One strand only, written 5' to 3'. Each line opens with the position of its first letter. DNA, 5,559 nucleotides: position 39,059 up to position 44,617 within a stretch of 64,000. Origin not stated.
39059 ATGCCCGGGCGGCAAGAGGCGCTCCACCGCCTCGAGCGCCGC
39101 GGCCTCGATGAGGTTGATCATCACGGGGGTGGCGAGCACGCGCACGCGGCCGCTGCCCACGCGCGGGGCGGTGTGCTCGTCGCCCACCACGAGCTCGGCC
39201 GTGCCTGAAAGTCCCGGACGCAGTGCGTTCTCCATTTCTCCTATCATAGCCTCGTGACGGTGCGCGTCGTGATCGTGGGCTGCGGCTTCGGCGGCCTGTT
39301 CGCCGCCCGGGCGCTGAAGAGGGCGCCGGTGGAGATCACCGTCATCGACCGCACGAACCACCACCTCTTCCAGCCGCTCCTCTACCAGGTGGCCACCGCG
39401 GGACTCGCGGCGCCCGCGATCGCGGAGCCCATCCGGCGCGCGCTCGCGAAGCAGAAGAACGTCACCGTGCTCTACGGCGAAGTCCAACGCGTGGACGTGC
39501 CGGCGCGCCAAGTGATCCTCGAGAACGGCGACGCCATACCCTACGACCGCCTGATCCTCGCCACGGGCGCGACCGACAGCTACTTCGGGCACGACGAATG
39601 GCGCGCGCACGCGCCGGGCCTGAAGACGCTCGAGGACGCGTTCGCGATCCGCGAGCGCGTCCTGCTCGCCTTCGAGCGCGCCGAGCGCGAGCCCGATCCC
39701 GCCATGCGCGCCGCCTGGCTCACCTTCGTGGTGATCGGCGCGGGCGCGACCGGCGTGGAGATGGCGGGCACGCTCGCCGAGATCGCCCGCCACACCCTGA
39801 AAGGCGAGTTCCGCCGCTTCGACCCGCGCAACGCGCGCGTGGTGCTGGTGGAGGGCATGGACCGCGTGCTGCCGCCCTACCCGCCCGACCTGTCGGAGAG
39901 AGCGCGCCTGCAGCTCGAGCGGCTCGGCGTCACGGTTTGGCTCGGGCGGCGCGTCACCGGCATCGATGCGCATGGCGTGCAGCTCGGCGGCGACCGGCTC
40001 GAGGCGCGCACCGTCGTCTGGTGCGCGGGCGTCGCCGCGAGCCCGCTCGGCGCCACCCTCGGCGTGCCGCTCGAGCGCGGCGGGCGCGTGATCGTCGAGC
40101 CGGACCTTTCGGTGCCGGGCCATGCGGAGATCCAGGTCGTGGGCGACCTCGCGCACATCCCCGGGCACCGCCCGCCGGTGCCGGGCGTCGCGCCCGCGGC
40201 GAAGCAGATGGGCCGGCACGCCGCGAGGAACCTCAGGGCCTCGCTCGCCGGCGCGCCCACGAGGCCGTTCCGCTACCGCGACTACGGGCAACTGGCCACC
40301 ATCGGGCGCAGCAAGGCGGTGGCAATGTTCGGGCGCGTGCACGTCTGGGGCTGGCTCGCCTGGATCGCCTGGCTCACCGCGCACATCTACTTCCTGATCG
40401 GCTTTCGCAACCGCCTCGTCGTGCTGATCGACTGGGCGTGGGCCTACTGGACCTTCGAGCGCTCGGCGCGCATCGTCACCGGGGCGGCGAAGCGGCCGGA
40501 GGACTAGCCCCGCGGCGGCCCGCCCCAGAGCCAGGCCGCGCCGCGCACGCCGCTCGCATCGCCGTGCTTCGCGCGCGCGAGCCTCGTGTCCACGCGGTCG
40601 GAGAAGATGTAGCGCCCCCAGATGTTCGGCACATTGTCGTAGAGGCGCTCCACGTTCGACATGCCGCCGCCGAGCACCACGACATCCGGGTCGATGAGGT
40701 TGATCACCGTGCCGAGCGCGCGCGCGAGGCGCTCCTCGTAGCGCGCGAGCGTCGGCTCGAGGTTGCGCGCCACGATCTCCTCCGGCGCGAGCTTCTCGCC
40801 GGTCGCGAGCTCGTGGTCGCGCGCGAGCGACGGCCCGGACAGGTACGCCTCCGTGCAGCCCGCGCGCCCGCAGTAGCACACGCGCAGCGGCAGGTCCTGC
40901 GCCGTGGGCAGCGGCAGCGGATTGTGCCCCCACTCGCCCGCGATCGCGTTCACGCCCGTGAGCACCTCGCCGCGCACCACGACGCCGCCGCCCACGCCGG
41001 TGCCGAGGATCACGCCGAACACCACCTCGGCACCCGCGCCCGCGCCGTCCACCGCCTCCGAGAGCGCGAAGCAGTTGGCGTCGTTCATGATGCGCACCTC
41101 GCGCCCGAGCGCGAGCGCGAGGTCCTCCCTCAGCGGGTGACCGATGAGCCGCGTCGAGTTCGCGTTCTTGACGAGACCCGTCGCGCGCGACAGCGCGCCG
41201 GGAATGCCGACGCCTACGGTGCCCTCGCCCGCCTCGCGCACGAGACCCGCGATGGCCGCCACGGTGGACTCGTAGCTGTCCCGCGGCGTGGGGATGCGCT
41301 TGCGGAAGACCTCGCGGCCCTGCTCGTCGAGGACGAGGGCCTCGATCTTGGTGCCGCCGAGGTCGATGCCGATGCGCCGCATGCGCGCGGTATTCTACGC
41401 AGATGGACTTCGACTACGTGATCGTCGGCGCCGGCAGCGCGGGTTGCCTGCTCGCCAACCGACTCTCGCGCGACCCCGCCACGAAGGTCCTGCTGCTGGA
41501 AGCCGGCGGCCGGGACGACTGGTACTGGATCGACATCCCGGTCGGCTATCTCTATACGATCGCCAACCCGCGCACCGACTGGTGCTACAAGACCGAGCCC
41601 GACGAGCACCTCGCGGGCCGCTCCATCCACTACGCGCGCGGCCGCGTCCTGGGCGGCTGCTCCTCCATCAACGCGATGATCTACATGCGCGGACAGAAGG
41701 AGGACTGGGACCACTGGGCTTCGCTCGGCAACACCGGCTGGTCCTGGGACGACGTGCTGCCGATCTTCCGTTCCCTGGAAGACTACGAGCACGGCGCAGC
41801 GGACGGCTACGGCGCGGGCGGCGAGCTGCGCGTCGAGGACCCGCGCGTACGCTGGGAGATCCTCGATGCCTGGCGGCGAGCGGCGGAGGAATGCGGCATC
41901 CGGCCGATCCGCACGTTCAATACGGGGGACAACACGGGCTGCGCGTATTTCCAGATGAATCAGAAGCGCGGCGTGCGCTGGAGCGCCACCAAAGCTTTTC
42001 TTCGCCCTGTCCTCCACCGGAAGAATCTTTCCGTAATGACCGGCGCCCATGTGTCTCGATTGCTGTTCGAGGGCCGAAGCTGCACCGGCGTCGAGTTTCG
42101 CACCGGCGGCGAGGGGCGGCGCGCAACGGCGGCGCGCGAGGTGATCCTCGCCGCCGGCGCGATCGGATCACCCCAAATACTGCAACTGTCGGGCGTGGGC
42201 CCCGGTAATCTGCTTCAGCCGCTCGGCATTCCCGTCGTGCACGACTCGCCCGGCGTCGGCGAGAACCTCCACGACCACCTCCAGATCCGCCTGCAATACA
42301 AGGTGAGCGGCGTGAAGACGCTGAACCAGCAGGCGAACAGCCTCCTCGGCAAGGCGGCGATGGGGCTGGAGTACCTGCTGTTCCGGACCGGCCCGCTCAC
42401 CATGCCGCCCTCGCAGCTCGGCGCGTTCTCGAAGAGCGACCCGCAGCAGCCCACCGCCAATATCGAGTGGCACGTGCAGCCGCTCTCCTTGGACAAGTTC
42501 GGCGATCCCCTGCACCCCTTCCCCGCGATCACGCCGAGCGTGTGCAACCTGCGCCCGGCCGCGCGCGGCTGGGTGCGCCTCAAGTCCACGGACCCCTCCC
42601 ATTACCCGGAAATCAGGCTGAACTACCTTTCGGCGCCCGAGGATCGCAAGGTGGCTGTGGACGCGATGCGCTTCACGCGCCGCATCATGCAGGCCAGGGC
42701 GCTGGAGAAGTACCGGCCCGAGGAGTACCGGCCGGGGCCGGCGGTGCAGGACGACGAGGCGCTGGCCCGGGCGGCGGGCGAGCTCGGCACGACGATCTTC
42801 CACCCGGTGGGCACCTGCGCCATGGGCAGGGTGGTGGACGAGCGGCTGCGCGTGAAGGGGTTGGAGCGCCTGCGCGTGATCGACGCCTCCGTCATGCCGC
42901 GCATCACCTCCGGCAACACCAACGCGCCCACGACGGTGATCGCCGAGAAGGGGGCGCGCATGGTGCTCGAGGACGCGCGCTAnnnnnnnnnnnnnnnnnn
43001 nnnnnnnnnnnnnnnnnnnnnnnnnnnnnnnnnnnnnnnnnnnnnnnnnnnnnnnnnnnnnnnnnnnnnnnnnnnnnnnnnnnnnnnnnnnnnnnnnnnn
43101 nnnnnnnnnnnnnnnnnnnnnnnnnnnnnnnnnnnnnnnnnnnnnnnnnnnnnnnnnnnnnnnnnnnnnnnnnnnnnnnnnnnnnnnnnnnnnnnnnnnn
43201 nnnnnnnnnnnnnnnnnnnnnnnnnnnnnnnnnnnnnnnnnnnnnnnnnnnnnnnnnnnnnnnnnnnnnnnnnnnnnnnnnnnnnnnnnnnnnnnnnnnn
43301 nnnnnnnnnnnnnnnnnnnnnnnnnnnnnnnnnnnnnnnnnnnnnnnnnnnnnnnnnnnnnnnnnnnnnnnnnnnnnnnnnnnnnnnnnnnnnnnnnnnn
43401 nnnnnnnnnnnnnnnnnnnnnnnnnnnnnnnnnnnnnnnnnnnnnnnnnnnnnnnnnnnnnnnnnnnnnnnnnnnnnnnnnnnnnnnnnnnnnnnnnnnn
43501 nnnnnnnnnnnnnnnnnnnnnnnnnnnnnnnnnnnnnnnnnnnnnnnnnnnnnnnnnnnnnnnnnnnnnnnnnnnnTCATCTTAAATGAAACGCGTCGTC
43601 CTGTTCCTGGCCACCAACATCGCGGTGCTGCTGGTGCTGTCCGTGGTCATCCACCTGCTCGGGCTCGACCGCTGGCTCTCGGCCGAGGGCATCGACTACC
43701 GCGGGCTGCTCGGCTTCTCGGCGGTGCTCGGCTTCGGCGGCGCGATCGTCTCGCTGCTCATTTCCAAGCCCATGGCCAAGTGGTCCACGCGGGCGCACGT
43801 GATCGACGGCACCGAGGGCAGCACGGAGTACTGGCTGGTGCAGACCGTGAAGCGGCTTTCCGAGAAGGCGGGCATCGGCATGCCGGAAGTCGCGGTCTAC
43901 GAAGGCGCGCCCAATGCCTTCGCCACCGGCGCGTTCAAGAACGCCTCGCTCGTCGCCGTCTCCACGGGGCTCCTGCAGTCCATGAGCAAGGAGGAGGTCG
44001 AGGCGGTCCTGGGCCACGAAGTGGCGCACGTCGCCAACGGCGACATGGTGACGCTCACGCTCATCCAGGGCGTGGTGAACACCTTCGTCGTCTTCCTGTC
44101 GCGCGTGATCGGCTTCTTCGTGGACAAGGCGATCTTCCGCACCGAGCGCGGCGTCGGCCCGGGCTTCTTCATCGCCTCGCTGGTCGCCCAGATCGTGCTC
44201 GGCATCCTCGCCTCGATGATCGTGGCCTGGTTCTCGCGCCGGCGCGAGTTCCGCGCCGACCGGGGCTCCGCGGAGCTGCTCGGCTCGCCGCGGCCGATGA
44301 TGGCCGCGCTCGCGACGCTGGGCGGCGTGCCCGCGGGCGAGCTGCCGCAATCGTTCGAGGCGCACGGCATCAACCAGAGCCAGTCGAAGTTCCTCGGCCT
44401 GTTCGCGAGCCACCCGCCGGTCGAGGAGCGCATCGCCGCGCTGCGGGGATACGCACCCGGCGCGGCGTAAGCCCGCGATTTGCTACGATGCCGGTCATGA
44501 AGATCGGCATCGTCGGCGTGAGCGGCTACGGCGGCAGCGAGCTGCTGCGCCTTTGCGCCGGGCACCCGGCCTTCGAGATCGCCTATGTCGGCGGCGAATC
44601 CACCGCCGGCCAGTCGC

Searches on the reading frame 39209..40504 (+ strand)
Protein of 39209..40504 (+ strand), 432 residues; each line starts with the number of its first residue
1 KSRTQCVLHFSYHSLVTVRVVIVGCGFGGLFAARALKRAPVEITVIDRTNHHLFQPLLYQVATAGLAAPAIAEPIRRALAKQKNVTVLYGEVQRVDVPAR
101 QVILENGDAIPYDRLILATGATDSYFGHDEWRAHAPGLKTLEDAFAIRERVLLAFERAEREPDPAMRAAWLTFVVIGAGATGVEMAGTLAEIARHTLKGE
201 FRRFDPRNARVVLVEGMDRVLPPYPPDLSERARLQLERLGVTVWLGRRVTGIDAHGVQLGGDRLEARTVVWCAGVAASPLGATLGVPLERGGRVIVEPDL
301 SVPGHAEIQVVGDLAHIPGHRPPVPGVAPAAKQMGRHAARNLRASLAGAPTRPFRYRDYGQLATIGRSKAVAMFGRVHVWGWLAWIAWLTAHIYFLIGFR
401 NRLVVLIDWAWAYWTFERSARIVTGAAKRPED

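Call 65: search_protein_families(library=pfam, proteins=[window:39209-40504:+], max_evalue=0.00001)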
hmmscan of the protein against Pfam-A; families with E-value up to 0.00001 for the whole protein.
window:39209-40504:+ (432 aa): 6 families
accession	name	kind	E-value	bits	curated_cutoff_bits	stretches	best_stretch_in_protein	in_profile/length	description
PF07992.20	Pyr_redox_2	-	4e-46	158.2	26.1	1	19-335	2-291/291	Pyridine nucleotide-disulphide oxidoreductase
PF00070.33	Pyr_redox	-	4.7e-16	59.5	22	1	173-257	2-71/82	Pyridine nucleotide-disulphide oxidoreductase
PF01266.30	DAO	-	2.8e-11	44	27.9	0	233-288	156-217/353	FAD dependent oxidoreductase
PF13454.12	NAD_binding_9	-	5e-08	33.5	21.8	0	21-51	1-34/155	FAD-NAD(P)-binding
PF01134.28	GIDA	-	2.9e-06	27.1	22.1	0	72-130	98-162/391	Glucose inhibited division protein A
PF13450.12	NAD_binding_8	-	4.1e-06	27.4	21.9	0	22-51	1-30/68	NAD(P)-binding Rossmann-like domain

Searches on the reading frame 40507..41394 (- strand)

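Call 99: search_protein_families(library=pfam, proteins=[window:40507-41394:-], max_evalue=0.00001)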
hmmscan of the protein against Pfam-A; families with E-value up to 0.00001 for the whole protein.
window:40507-41394:- (296 aa): 1 family
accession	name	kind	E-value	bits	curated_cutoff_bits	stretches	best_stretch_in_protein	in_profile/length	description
PF00480.26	ROK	-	3.8e-69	233.9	22.9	1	8-290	2-291/294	ROK family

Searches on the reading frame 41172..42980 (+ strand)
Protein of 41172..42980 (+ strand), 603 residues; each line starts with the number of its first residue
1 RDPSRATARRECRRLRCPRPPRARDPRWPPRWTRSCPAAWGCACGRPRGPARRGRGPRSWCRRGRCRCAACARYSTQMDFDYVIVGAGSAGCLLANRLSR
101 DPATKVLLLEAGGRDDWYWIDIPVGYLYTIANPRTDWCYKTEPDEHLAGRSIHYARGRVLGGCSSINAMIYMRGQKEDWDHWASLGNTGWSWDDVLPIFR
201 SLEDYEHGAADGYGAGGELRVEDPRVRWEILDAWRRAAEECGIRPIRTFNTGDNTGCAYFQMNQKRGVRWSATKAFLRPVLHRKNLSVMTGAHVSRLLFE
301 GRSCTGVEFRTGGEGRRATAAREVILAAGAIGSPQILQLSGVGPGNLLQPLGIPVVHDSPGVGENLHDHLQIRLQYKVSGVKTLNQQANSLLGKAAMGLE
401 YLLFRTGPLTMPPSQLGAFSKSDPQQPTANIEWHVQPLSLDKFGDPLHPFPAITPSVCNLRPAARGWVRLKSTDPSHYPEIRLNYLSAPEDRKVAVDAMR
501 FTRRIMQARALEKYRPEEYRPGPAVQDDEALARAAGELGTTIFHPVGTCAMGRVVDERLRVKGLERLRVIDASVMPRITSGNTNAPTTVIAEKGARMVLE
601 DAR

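Call 65: search_protein_families(library=pfam, proteins=[window:41172-42980:+], max_evalue=0.00001)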
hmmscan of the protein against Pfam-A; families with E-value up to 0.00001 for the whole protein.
window:41172-42980:+ (603 aa): 4 families
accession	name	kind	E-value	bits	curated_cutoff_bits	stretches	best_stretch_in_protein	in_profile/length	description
PF00732.25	GMC_oxred_N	-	8.7e-52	176.5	23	1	80-370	1-217/218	GMC oxidoreductase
PF05199.19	GMC_oxred_C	-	6.6e-34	117.9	24.6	1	462-591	1-139/139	GMC oxidoreductase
PF00890.30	FAD_binding_2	-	1e-07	32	20.4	0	263-333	132-206/414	FAD binding domain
PF01266.30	DAO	-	6.9e-07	29.5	27.9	0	81-339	1-212/353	FAD dependent oxidoreductase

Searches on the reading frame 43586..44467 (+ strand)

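Call 66: search_protein_families(library=pfam, proteins=[window:43586-44467:+], max_evalue=0.00001)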
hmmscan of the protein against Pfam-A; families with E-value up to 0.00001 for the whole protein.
window:43586-44467:+ (294 aa): 1 family
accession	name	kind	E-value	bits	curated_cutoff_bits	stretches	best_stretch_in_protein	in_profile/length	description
PF01435.24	Peptidase_M48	-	1.6e-37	129.6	20.3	1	81-289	4-185/186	Peptidase family M48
